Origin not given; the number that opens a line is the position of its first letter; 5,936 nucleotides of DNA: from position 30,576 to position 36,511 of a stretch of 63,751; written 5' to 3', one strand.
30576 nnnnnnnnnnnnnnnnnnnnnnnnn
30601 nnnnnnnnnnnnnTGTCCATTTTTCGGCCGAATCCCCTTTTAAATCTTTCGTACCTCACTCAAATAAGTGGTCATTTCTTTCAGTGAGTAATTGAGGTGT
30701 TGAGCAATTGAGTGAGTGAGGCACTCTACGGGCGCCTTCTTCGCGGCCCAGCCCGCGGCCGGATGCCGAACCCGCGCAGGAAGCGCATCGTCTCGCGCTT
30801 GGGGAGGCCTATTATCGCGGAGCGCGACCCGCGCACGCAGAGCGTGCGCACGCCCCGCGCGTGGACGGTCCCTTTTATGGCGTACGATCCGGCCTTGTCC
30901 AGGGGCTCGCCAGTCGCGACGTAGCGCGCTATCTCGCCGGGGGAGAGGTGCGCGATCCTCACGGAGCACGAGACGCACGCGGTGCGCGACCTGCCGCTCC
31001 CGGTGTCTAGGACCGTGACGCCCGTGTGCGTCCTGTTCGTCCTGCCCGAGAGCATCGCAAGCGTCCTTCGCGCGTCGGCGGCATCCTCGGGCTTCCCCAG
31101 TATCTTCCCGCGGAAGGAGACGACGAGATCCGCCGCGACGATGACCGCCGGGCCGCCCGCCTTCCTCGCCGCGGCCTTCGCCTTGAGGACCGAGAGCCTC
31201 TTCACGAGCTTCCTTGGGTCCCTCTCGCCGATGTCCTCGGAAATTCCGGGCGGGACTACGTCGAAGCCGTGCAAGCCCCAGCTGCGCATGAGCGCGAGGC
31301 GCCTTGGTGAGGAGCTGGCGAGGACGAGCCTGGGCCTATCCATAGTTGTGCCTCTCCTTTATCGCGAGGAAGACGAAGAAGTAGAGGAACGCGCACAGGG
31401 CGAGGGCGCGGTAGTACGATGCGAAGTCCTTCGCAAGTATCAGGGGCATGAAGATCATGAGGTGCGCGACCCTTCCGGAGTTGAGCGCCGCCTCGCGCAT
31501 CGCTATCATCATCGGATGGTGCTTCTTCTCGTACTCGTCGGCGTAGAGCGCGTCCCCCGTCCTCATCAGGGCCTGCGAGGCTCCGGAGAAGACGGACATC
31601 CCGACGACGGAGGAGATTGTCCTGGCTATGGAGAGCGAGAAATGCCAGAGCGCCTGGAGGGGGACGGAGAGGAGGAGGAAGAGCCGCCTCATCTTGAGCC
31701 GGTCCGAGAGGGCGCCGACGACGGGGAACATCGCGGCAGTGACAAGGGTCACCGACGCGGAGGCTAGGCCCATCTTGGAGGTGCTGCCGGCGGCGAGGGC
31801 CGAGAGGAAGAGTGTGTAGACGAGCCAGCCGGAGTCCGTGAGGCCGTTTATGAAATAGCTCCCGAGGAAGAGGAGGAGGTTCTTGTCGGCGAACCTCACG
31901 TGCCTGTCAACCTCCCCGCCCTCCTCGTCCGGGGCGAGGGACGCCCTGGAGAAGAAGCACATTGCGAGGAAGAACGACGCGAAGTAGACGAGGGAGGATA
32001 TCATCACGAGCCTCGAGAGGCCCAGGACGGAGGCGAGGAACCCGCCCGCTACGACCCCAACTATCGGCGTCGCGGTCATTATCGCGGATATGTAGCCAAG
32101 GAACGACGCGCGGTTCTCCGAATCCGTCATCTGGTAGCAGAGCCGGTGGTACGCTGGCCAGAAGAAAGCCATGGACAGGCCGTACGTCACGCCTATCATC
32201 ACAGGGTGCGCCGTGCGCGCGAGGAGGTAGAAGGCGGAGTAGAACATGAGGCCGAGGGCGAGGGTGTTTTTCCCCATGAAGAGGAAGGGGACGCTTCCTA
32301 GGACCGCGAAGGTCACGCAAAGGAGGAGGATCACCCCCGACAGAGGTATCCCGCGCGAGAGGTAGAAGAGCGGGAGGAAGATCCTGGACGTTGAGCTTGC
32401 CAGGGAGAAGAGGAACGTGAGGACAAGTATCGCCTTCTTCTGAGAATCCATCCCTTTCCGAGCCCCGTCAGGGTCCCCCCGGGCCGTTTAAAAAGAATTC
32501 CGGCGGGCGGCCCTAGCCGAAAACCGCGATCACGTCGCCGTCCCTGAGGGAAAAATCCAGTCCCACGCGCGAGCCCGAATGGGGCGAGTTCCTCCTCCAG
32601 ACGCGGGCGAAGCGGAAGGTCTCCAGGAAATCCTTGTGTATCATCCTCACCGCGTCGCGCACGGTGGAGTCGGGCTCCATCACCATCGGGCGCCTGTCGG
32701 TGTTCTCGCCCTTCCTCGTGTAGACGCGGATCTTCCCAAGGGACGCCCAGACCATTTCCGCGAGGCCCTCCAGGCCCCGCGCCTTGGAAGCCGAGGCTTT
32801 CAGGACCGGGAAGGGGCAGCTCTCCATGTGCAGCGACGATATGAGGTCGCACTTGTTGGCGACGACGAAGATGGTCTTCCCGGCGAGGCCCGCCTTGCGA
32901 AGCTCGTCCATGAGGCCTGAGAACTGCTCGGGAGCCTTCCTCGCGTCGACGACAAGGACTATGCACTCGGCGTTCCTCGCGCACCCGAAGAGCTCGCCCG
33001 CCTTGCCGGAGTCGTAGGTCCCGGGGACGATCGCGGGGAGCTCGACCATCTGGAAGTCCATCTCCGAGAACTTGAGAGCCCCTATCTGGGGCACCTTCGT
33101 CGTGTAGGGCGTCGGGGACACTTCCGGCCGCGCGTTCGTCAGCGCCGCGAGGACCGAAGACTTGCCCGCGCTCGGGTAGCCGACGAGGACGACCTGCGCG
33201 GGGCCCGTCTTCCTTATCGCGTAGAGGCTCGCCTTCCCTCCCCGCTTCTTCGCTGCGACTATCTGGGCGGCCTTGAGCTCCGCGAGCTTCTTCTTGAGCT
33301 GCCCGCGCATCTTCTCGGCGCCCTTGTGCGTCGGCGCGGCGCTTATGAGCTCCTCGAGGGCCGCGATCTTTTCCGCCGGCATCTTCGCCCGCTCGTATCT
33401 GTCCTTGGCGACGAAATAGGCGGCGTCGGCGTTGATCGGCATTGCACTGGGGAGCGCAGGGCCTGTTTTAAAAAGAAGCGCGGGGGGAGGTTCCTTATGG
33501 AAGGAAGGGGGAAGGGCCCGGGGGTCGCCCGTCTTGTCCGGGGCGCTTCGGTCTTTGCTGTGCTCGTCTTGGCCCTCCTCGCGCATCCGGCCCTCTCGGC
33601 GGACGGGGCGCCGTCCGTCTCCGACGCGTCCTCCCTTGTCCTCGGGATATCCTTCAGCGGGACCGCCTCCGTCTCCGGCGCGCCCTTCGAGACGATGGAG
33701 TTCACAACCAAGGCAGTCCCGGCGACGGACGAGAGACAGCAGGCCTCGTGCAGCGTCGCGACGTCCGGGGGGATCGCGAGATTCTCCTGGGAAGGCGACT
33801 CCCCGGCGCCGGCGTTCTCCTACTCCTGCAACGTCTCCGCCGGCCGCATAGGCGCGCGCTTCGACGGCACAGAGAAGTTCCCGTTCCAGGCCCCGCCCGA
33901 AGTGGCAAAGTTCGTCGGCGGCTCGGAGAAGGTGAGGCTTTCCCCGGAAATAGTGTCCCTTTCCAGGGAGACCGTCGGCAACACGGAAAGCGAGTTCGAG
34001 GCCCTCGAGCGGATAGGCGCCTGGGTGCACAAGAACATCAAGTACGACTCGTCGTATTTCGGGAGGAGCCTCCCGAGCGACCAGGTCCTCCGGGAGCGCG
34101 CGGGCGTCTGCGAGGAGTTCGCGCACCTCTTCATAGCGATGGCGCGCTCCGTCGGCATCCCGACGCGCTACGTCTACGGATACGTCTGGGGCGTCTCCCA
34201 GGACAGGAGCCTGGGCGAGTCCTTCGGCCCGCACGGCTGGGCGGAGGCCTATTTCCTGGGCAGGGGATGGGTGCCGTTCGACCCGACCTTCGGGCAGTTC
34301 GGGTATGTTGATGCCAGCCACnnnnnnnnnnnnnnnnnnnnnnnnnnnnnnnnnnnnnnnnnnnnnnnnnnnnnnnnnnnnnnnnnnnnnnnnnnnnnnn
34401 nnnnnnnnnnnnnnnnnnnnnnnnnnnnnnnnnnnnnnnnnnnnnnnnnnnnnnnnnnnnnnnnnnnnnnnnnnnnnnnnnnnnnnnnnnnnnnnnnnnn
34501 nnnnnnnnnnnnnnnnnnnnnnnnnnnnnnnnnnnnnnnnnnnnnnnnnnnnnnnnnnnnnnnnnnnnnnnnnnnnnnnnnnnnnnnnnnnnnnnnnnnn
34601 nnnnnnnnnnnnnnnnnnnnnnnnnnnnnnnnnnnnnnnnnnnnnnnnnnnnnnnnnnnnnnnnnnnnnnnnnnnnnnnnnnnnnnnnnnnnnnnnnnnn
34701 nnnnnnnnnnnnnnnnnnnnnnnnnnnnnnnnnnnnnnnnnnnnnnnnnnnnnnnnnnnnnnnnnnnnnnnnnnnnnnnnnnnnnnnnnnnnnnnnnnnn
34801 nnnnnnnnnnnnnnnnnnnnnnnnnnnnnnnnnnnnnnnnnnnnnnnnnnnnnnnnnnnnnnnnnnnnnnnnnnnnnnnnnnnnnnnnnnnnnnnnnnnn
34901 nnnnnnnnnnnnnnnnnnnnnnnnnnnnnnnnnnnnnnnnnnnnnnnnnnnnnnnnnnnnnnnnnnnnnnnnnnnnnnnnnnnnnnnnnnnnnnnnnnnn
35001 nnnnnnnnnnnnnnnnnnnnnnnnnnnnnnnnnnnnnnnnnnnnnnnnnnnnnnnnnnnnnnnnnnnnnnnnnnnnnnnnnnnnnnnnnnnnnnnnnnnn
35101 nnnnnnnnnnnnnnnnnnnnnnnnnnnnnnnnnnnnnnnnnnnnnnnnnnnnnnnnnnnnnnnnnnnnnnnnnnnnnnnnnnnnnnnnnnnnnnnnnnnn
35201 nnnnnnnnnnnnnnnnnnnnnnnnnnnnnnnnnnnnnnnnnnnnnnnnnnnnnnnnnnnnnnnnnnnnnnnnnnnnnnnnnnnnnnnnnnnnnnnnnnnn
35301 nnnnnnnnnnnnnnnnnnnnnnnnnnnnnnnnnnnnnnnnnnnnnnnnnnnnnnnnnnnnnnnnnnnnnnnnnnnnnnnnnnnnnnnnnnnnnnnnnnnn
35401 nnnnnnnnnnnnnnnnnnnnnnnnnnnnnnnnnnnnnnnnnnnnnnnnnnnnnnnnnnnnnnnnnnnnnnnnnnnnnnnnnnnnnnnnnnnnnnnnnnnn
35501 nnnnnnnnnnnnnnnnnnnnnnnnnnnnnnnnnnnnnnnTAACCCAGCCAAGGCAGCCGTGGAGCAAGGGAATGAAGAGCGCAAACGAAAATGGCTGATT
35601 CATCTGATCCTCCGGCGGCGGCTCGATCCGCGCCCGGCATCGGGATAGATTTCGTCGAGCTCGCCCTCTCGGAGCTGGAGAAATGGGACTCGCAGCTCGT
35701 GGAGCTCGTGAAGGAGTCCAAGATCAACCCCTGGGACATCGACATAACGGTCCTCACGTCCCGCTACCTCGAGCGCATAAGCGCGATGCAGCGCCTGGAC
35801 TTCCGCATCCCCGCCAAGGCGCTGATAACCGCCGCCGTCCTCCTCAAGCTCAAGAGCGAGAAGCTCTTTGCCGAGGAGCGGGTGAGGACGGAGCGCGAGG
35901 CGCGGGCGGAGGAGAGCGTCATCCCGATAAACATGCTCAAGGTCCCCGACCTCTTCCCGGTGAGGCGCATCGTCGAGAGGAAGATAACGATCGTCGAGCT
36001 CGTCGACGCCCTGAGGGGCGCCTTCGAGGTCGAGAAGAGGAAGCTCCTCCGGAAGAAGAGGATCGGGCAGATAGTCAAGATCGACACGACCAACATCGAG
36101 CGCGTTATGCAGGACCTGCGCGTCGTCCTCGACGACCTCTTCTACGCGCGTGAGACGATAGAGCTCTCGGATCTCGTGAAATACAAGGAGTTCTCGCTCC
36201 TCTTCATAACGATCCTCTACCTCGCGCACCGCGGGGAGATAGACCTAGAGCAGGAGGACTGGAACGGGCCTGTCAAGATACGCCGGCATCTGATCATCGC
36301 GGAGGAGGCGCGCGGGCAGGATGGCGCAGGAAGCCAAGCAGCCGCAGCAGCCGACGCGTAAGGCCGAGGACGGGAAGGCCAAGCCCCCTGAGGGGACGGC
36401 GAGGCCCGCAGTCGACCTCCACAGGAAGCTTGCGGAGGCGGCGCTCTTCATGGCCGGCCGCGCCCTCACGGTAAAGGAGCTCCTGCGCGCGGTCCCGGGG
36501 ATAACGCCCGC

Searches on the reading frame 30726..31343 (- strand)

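Call 16: search_protein_families(library=pfam, proteins=[window:30726-31343:-], max_evalue=0.001)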
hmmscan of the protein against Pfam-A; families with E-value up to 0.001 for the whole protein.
window:30726-31343:- (205 aa): 1 family
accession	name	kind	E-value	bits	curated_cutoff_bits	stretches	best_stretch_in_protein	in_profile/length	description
PF02545.19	Maf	-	4.7e-48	163.8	27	1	5-191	1-186/187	Maf-like protein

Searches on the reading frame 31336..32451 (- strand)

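Call 16: search_protein_families(library=pfam, proteins=[window:31336-32451:-], max_evalue=0.001)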
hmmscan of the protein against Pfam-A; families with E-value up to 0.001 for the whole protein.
window:31336-32451:- (371 aa): 1 family
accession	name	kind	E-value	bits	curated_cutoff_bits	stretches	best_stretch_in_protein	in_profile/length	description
PF07690.21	MFS_1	-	1.2e-17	64.3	33.4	2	198-362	4-166/347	Major Facilitator Superfamily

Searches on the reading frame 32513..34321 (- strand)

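Call 16: search_protein_families(library=pfam, proteins=[window:32513-34321:-], max_evalue=0.001)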
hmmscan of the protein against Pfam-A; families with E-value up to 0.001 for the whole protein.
window:32513-34321:- (602 aa): 3 families
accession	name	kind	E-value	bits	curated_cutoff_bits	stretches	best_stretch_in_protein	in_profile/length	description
PF01926.29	MMR_HSR1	-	2.2e-16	60.4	21.9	1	376-490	1-113/113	50S ribosome-binding GTPase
PF02824.27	TGS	-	1.6e-11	44.5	22.2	1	531-600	1-58/60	TGS domain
PF02421.24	FeoB_N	-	1.1e-06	28.7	27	1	376-496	2-120/156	Ferrous iron transport protein B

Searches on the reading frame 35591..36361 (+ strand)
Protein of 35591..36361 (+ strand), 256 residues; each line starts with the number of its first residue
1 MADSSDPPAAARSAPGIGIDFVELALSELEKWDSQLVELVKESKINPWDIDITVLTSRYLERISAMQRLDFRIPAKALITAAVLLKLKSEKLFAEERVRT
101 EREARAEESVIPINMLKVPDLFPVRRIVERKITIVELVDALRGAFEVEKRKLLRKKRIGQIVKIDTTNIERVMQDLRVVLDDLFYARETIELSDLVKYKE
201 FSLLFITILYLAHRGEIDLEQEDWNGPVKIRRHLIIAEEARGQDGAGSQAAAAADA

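Call 16: search_protein_families(library=pfam, proteins=[window:35591-36361:+], max_evalue=0.001)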
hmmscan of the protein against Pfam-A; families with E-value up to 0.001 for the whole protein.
window:35591-36361:+ (256 aa): 1 family
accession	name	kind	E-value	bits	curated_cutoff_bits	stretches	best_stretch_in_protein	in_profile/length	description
PF02616.19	SMC_ScpA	-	1.5e-13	51.7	24.6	1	39-108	1-71/232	Segregation and condensation protein ScpA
